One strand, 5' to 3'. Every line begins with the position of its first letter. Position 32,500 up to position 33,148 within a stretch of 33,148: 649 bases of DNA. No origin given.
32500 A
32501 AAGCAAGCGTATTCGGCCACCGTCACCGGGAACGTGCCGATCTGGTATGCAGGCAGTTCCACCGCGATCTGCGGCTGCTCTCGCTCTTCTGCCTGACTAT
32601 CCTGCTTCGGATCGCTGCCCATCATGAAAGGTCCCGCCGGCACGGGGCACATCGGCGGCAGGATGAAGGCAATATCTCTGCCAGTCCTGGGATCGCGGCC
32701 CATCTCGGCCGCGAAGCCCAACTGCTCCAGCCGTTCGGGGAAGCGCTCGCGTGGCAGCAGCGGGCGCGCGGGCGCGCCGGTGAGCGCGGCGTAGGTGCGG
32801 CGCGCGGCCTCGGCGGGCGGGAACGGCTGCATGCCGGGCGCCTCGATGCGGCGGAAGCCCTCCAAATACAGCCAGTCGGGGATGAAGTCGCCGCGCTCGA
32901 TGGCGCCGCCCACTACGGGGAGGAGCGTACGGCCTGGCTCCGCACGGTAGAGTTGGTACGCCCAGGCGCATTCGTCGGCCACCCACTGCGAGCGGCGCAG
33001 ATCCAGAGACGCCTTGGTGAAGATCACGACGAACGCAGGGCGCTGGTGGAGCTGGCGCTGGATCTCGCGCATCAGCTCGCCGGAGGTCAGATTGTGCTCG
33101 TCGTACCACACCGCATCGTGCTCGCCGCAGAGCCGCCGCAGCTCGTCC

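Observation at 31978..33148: TIR fused to a truncated, probably non-catalytic FGE-sulfatase (FGS) domain: a candidate sensor–effector immune protein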

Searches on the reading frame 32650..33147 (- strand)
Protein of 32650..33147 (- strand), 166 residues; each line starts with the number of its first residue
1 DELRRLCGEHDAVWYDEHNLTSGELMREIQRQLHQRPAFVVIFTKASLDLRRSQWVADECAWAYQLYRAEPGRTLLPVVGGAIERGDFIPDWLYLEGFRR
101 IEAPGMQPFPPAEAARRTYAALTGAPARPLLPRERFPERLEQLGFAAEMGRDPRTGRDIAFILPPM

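Call 60: search_protein_representatives(protein=window:32650-33147:-)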
Query: 166 residues. Proteins with E-value up to 0.001 (for the whole library): 358; up to 1e-10: 184; up to 1e-30: 3. The best 150 are listed.
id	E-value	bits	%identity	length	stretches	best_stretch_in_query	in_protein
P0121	2.0e-72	258.7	93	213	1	1-126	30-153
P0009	8.8e-56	204.5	64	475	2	2-124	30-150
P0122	1.4e-39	151.8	55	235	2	12-123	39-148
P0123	1.8e-30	122.1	51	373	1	4-129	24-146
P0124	6.1e-30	120.4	50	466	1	4-145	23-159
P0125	3.4e-29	118.0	54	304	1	8-129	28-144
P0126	4.3e-28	114.4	53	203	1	12-123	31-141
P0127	5.0e-28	114.1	50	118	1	13-122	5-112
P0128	6.7e-28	113.7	54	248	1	12-128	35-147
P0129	1.5e-27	112.6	55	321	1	12-126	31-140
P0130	2.0e-27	112.2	51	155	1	8-139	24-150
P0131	2.9e-27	111.7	52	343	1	4-129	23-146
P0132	3.0e-27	111.6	50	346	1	4-132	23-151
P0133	3.3e-27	111.5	51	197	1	7-128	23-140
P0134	3.6e-27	111.4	51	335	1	12-130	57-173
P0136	7.4e-27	110.3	54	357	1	13-128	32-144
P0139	1.5e-26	109.3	54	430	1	12-122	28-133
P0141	2.8e-26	108.5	52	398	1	12-133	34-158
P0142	5.0e-26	107.6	50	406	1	9-127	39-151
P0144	1.4e-25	106.1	52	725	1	12-123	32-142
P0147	2.3e-25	105.5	50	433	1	4-122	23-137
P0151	6.3e-25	104.0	52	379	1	6-126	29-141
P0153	9.3e-25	103.5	49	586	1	12-137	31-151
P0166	8.1e-24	100.4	49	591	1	11-123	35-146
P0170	2.7e-23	98.7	46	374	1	12-142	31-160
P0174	7.4e-23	97.3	51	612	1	12-123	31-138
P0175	1.1e-22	96.7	46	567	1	12-139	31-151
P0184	2.4e-21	92.4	43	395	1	12-150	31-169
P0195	2.6e-20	89.0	45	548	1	12-130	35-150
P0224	2.4e-17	79.3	43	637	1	12-127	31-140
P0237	9.2e-16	74.2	42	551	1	12-146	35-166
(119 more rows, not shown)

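Call 61: search_protein_families(library=pfam, proteins=[P0123, P0124, P0131, P0139, P0141, P0144, P0153, P0166, P0174, P0175], max_evalue=0.001)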
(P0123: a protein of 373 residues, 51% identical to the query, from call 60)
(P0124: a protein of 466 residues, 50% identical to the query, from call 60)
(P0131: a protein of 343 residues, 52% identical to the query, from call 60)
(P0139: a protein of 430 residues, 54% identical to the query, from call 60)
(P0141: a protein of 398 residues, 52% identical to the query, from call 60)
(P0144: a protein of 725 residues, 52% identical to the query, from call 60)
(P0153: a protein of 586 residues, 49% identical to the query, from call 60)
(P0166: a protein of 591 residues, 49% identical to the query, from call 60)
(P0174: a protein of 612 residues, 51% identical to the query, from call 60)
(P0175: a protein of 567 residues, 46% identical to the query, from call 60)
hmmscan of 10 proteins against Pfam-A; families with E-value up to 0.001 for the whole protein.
P0123 (373 aa): 17 families
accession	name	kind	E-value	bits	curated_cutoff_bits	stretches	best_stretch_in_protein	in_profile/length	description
PF00515.34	TPR_1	-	1e-26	92.1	27.8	2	197-230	1-34/34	Tetratricopeptide repeat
PF13431.12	TPR_17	-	3.2e-23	80.4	24.4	3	219-252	1-33/34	Tetratricopeptide repeat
PF07719.23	TPR_2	-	3.2e-23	80.3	27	2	197-230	1-34/34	Tetratricopeptide repeat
PF13414.12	TPR_11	-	7.7e-21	74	26.8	2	247-280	9-42/42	TPR repeat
PF13181.12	TPR_8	-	3.2e-19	67.8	25.7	2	197-230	1-34/34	Tetratricopeptide repeat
PF13432.12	TPR_16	-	6.1e-19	68.6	32.7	2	180-231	14-65/65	Tetratricopeptide repeat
PF13676.11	TIR_2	-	2.2e-18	67.4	28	1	7-99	1-93/122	TIR domain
PF14559.12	TPR_19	-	1.1e-17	64.6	25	4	180-235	8-63/68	Tetratricopeptide repeat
PF13428.12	TPR_14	-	1.5e-17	62.7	23.5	2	199-238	3-42/44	Tetratricopeptide repeat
PF13371.12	TPR_9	-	4.8e-13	49.4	35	2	247-299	10-62/73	Tetratricopeptide repeat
PF13424.12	TPR_12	-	2.2e-11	44.2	30.1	1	197-259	3-72/77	Tetratricopeptide repeat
PF01239.28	PPTA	-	7.9e-08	32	29.5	0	214-235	2-23/32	Protein prenyltransferase alpha subunit repeat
PF23914.1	TPR_CcmH_CycH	-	2e-07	31.4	42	0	192-233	45-86/158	Cytochrome c-type biogenesis protein H TPR domain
PF12569.14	NatA_aux_su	-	2e-07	30.8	33.3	0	246-323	206-283/515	N-terminal acetyltransferase A, auxiliary subunit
PF12895.13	ANAPC3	-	1.8e-06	28.6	27.2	0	180-257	6-81/82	Anaphase-promoting complex, cyclosome, subunit 3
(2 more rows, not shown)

P0124 (466 aa): 30 families (the best 25 are shown)
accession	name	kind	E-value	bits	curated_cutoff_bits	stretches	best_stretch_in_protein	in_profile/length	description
PF00515.34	TPR_1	-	1.6e-58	192.7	27.8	6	361-394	1-34/34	Tetratricopeptide repeat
PF07719.23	TPR_2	-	1.1e-52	172.2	27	6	362-394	2-34/34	Tetratricopeptide repeat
PF13181.12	TPR_8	-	1.6e-49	162.2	25.7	4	327-360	1-34/34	Tetratricopeptide repeat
PF13431.12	TPR_17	-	6.7e-46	151.2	24.4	4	315-347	1-33/34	Tetratricopeptide repeat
PF13424.12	TPR_12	-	2.2e-38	130.7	30.1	7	361-424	3-74/77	Tetratricopeptide repeat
PF13414.12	TPR_11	-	1e-37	128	26.8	4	302-336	3-37/42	TPR repeat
PF13432.12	TPR_16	-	2.4e-37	127.4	32.7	4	299-361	3-65/65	Tetratricopeptide repeat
PF14559.12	TPR_19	-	9.9e-37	125.5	25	4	337-401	1-65/68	Tetratricopeptide repeat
PF13428.12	TPR_14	-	6.8e-34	113.3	23.5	4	362-403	2-43/44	Tetratricopeptide repeat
PF13371.12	TPR_9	-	2.7e-26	91.8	35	4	205-263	9-67/73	Tetratricopeptide repeat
PF12895.13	ANAPC3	-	1.4e-22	80.2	27.2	3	170-251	2-82/82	Anaphase-promoting complex, cyclosome, subunit 3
PF13176.12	TPR_7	-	2.8e-19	68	27.9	0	300-326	6-34/36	Tetratricopeptide repeat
PF13676.11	TIR_2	-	3.6e-18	66.7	28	1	6-95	1-90/122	TIR domain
PF23914.1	TPR_CcmH_CycH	-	1.9e-17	64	42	1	185-225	44-84/158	Cytochrome c-type biogenesis protein H TPR domain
PF13174.12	TPR_6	-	5.1e-14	52.3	26.3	0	193-218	2-27/33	Tetratricopeptide repeat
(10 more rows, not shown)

P0131 (343 aa): 16 families
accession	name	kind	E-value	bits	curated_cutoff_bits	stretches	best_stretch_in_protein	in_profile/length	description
PF00515.34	TPR_1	-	3e-26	90.5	27.8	3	261-290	3-32/34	Tetratricopeptide repeat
PF07719.23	TPR_2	-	1.3e-24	84.6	27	3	259-291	1-33/34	Tetratricopeptide repeat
PF13676.11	TIR_2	-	5e-18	66.2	28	1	6-98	1-93/122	TIR domain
PF13431.12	TPR_17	-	3.6e-17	61.6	24.4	0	281-313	1-33/34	Tetratricopeptide repeat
PF13428.12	TPR_14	-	1.5e-16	59.6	23.5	2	294-330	2-38/44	Tetratricopeptide repeat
PF13181.12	TPR_8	-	4.3e-16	58.1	25.7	0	293-324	1-32/34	Tetratricopeptide repeat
PF13414.12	TPR_11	-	4.3e-14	52.4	26.8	2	238-273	7-42/42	TPR repeat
PF13371.12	TPR_9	-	2.1e-13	50.5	35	2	274-328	10-61/73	Tetratricopeptide repeat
PF13424.12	TPR_12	-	2.3e-12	47.4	30.1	2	225-288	3-74/77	Tetratricopeptide repeat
PF13432.12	TPR_16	-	2.7e-12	47.3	32.7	1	231-292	3-64/65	Tetratricopeptide repeat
PF14559.12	TPR_19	-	1.1e-10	42.1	25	1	273-336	5-66/68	Tetratricopeptide repeat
PF12895.13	ANAPC3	-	1.4e-09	38.5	27.2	1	174-250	6-81/82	Anaphase-promoting complex, cyclosome, subunit 3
PF13374.12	TPR_10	-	6e-07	29.7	27.5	0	300-322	9-31/42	Tetratricopeptide repeat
PF13176.12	TPR_7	-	8.3e-07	29.1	27.9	0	227-258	1-32/36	Tetratricopeptide repeat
PF23914.1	TPR_CcmH_CycH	-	9e-07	29.3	42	0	216-257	41-82/158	Cytochrome c-type biogenesis protein H TPR domain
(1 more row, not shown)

P0139 (430 aa): 20 families
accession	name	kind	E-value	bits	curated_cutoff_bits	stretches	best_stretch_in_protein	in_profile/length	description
PF00515.34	TPR_1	-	1.3e-45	151.8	27.8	4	367-398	3-34/34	Tetratricopeptide repeat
PF07719.23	TPR_2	-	2.3e-38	127.5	27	3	367-397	3-33/34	Tetratricopeptide repeat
PF13181.12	TPR_8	-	3.5e-29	98.9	25.7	2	368-397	4-33/34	Tetratricopeptide repeat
PF13431.12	TPR_17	-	5e-29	98.5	24.4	1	387-420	1-34/34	Tetratricopeptide repeat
PF13432.12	TPR_16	-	2.5e-28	98.6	32.7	5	306-364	6-64/65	Tetratricopeptide repeat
PF13414.12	TPR_11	-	7.2e-24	83.6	26.8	1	372-413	1-42/42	TPR repeat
PF13428.12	TPR_14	-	8.1e-22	76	23.5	3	162-204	2-44/44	Tetratricopeptide repeat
PF13371.12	TPR_9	-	1e-19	70.7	35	2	309-364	7-62/73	Tetratricopeptide repeat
PF14559.12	TPR_19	-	1.2e-19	70.9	25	3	277-329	5-57/68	Tetratricopeptide repeat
PF13676.11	TIR_2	-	1.1e-18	68.3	28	1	3-95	1-93/122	TIR domain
PF13424.12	TPR_12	-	6.1e-18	65.2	30.1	3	229-294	3-76/77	Tetratricopeptide repeat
PF01239.28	PPTA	-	2.1e-12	46.4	29.5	0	381-411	1-31/32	Protein prenyltransferase alpha subunit repeat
PF13374.12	TPR_10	-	1.1e-09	38.4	27.5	0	372-394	9-31/42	Tetratricopeptide repeat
PF13176.12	TPR_7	-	1.1e-09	38.1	27.9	0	338-362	6-30/36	Tetratricopeptide repeat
PF12895.13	ANAPC3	-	1.5e-07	32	27.2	1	174-254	2-81/82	Anaphase-promoting complex, cyclosome, subunit 3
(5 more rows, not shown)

P0141 (398 aa): 22 families
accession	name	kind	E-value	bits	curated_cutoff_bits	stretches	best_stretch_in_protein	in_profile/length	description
PF00515.34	TPR_1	-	4.8e-47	156.4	27.8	5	231-262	1-32/34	Tetratricopeptide repeat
PF07719.23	TPR_2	-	6.7e-45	148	27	6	266-297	2-33/34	Tetratricopeptide repeat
PF13181.12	TPR_8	-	6.9e-33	110.4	25.7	2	231-263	1-33/34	Tetratricopeptide repeat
PF13431.12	TPR_17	-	1.2e-30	103.7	24.4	1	220-252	2-34/34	Tetratricopeptide repeat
PF13432.12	TPR_16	-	5e-30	104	32.7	3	271-331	3-63/65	Tetratricopeptide repeat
PF13414.12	TPR_11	-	5.6e-30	103.2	26.8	3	274-311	3-40/42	TPR repeat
PF13428.12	TPR_14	-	9e-23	78.9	23.5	1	166-202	4-40/44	Tetratricopeptide repeat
PF13424.12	TPR_12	-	4.7e-20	72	30.1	4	231-295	3-75/77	Tetratricopeptide repeat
PF14559.12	TPR_19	-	5.5e-20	71.9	25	2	211-263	5-57/68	Tetratricopeptide repeat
PF13676.11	TIR_2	-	5.6e-20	72.5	28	1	9-117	1-109/122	TIR domain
PF13371.12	TPR_9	-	7.1e-17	61.6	35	2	212-260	10-58/73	Tetratricopeptide repeat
PF12895.13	ANAPC3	-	1.6e-12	47.9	27.2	2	176-256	2-81/82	Anaphase-promoting complex, cyclosome, subunit 3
PF13374.12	TPR_10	-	2.3e-12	46.9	27.5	0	170-191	9-30/42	Tetratricopeptide repeat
PF23914.1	TPR_CcmH_CycH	-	1e-11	45.4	42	0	225-263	44-82/158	Cytochrome c-type biogenesis protein H TPR domain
PF13174.12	TPR_6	-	3.6e-11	43.4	26.3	0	169-195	6-32/33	Tetratricopeptide repeat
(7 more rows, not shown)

P0144 (725 aa): 26 families (the best 25 are shown)
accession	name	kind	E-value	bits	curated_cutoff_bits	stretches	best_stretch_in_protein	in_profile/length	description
PF00515.34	TPR_1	-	1.3e-51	170.9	27.8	6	463-495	2-34/34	Tetratricopeptide repeat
PF07719.23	TPR_2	-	2.8e-51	167.9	27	4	463-495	2-34/34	Tetratricopeptide repeat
PF13414.12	TPR_11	-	1e-42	144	26.8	3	469-507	1-39/42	TPR repeat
PF13431.12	TPR_17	-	1.9e-37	124.8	24.4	1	183-215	1-33/34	Tetratricopeptide repeat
PF13428.12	TPR_14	-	5.5e-34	113.6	23.5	1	568-607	3-42/44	Tetratricopeptide repeat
PF14559.12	TPR_19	-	1.1e-32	112.6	25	2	171-217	1-47/68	Tetratricopeptide repeat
PF13432.12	TPR_16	-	1.1e-31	109.4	32.7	3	168-218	4-53/65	Tetratricopeptide repeat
PF13181.12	TPR_8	-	8.8e-31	103.9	25.7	0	196-227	2-33/34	Tetratricopeptide repeat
PF13371.12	TPR_9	-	3.4e-21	75.5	35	1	173-227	7-61/73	Tetratricopeptide repeat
PF13424.12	TPR_12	-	1.7e-20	73.4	30.1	1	601-662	4-66/77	Tetratricopeptide repeat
PF23914.1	TPR_CcmH_CycH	-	9.8e-19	68.2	42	0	351-398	41-88/158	Cytochrome c-type biogenesis protein H TPR domain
PF13676.11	TIR_2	-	1.4e-18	68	28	1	7-98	1-92/122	TIR domain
PF01239.28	PPTA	-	8e-12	44.6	29.5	0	179-208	3-32/32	Protein prenyltransferase alpha subunit repeat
PF12895.13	ANAPC3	-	2.3e-10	41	27.2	0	159-218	21-79/82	Anaphase-promoting complex, cyclosome, subunit 3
PF13176.12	TPR_7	-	6.3e-08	32.5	27.9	0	197-216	1-20/36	Tetratricopeptide repeat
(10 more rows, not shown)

P0153 (586 aa): 18 families
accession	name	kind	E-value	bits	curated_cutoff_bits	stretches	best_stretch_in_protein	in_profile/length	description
PF00515.34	TPR_1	-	1.2e-38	129.8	27.8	4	257-288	1-32/34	Tetratricopeptide repeat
PF07719.23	TPR_2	-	1.3e-30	103.4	27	2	257-289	1-33/34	Tetratricopeptide repeat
PF13414.12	TPR_11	-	2.3e-30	104.4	26.8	3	233-268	4-39/42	TPR repeat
PF13432.12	TPR_16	-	6e-27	94.2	32.7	4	261-321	1-61/65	Tetratricopeptide repeat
PF13181.12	TPR_8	-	1.1e-22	78.7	25.7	1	257-286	1-30/34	Tetratricopeptide repeat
PF13431.12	TPR_17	-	1.1e-22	78.7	24.4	0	177-208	1-32/34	Tetratricopeptide repeat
PF13424.12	TPR_12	-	1.6e-20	73.5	30.1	3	189-253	3-75/77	Tetratricopeptide repeat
PF14559.12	TPR_19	-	1.4e-18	67.4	25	3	235-294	3-61/68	Tetratricopeptide repeat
PF13676.11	TIR_2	-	5.6e-17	62.8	28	1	6-97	1-92/122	TIR domain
PF13428.12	TPR_14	-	3.7e-15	55.4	23.5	1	258-297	2-41/44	Tetratricopeptide repeat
PF13371.12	TPR_9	-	1.2e-12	48.1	35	1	236-293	8-65/73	Tetratricopeptide repeat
PF12895.13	ANAPC3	-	3.3e-09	37.4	27.2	1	237-316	3-81/82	Anaphase-promoting complex, cyclosome, subunit 3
PF23914.1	TPR_CcmH_CycH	-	5.3e-08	33.3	42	0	249-291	42-84/158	Cytochrome c-type biogenesis protein H TPR domain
PF13176.12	TPR_7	-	6.1e-08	32.6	27.9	0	158-187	2-33/36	Tetratricopeptide repeat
PF13374.12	TPR_10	-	8.2e-08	32.5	27.5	0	262-286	7-31/42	Tetratricopeptide repeat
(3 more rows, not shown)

P0166 (591 aa): 22 families
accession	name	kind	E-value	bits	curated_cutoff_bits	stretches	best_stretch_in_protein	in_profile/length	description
PF00515.34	TPR_1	-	3.1e-59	195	27.8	6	455-483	6-34/34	Tetratricopeptide repeat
PF07719.23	TPR_2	-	3.5e-50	164.4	27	6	203-234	2-33/34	Tetratricopeptide repeat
PF13414.12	TPR_11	-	8.3e-43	144.3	26.8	5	457-494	1-38/42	TPR repeat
PF13181.12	TPR_8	-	8e-40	132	25.7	1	272-301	3-32/34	Tetratricopeptide repeat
PF13428.12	TPR_14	-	3.7e-32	107.9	23.5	1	172-206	5-39/44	Tetratricopeptide repeat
PF13431.12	TPR_17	-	7.9e-32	107.3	24.4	1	472-504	1-33/34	Tetratricopeptide repeat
PF13432.12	TPR_16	-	1.3e-27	96.2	32.7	4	172-234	1-63/65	Tetratricopeptide repeat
PF14559.12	TPR_19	-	1.8e-25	89.4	25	4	461-516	2-57/68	Tetratricopeptide repeat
PF13371.12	TPR_9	-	2.4e-21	76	35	4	216-269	9-62/73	Tetratricopeptide repeat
PF13424.12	TPR_12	-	1.1e-20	74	30.1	2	270-333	3-74/77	Tetratricopeptide repeat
PF13176.12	TPR_7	-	8.7e-16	57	27.9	0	173-200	4-33/36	Tetratricopeptide repeat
PF23914.1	TPR_CcmH_CycH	-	3.1e-14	53.6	42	0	175-215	57-97/158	Cytochrome c-type biogenesis protein H TPR domain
PF13676.11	TIR_2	-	1.3e-13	51.9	28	1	11-103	1-93/122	TIR domain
PF13374.12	TPR_10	-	8.2e-11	42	27.5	0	311-333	9-31/42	Tetratricopeptide repeat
PF12895.13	ANAPC3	-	1e-10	42.2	27.2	1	284-363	3-81/82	Anaphase-promoting complex, cyclosome, subunit 3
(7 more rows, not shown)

P0174 (612 aa): 19 families
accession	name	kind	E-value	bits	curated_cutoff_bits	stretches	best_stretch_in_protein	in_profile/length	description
PF00515.34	TPR_1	-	5.9e-37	124.4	27.8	4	528-560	2-34/34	Tetratricopeptide repeat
PF07719.23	TPR_2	-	2.8e-34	114.8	27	4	200-230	1-31/34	Tetratricopeptide repeat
PF13414.12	TPR_11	-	2.9e-28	97.7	26.8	3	500-540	1-41/42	TPR repeat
PF13181.12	TPR_8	-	2.2e-24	83.9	25.7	1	200-231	1-32/34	Tetratricopeptide repeat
PF13432.12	TPR_16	-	4.2e-20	72.3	32.7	1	499-559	3-63/65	Tetratricopeptide repeat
PF13424.12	TPR_12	-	1.2e-18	67.5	30.1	1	460-523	11-75/77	Tetratricopeptide repeat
PF13428.12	TPR_14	-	2.7e-18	65.1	23.5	2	500-535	8-43/44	Tetratricopeptide repeat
PF13676.11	TIR_2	-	1.1e-15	58.7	28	1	6-99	1-95/122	TIR domain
PF13431.12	TPR_17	-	1.2e-14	53.7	24.4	1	515-547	1-33/34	Tetratricopeptide repeat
PF13176.12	TPR_7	-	7.3e-13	47.9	27.9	1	495-524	1-32/36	Tetratricopeptide repeat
PF14559.12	TPR_19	-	1.3e-12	48.3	25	2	540-588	4-52/68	Tetratricopeptide repeat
PF13374.12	TPR_10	-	1e-10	41.7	27.5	0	561-589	2-30/42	Tetratricopeptide repeat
PF01239.28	PPTA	-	5.2e-08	32.6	29.5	0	510-539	2-31/32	Protein prenyltransferase alpha subunit repeat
PF12895.13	ANAPC3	-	8.8e-06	26.4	27.2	0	507-584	3-79/82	Anaphase-promoting complex, cyclosome, subunit 3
PF13371.12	TPR_9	-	1e-05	25.9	35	0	506-560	8-62/73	Tetratricopeptide repeat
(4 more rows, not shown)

P0175 (567 aa): 23 families
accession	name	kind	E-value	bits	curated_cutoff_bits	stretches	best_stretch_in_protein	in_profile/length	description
PF00515.34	TPR_1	-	4.1e-46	153.4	27.8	4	258-290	2-34/34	Tetratricopeptide repeat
PF07719.23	TPR_2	-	2.7e-38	127.3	27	4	259-290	3-34/34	Tetratricopeptide repeat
PF13432.12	TPR_16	-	3.7e-31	107.6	32.7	5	261-324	1-64/65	Tetratricopeptide repeat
PF13414.12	TPR_11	-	3.5e-30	103.8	26.8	4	231-268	2-39/42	TPR repeat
PF13431.12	TPR_17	-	3.5e-30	102.2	24.4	2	245-277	1-33/34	Tetratricopeptide repeat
PF13181.12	TPR_8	-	7.1e-29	97.9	25.7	1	258-289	2-33/34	Tetratricopeptide repeat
PF14559.12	TPR_19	-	6.7e-23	81.2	25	3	234-296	2-63/68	Tetratricopeptide repeat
PF13428.12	TPR_14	-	2.2e-22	77.7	23.5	3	259-297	3-41/44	Tetratricopeptide repeat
PF13424.12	TPR_12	-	6.2e-22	78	30.1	2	292-353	4-66/77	Tetratricopeptide repeat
PF13570.13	Beta-prop_ACSF4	-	4.8e-21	75.9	133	1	471-566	62-161/329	Beta-alanine-activating enzyme, beta-propeller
PF13676.11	TIR_2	-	1.8e-17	64.4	28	1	6-98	1-93/122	TIR domain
PF13371.12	TPR_9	-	2.3e-17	63.2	35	1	234-291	6-63/73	Tetratricopeptide repeat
PF13176.12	TPR_7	-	1.2e-15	56.6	27.9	0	264-291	6-35/36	Tetratricopeptide repeat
PF13360.13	PQQ_2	-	6.4e-15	55.9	27.6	1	447-565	9-133/233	Outer membrane protein assembly factor BamB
PF23914.1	TPR_CcmH_CycH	-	4.3e-12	46.6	42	1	284-356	43-115/158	Cytochrome c-type biogenesis protein H TPR domain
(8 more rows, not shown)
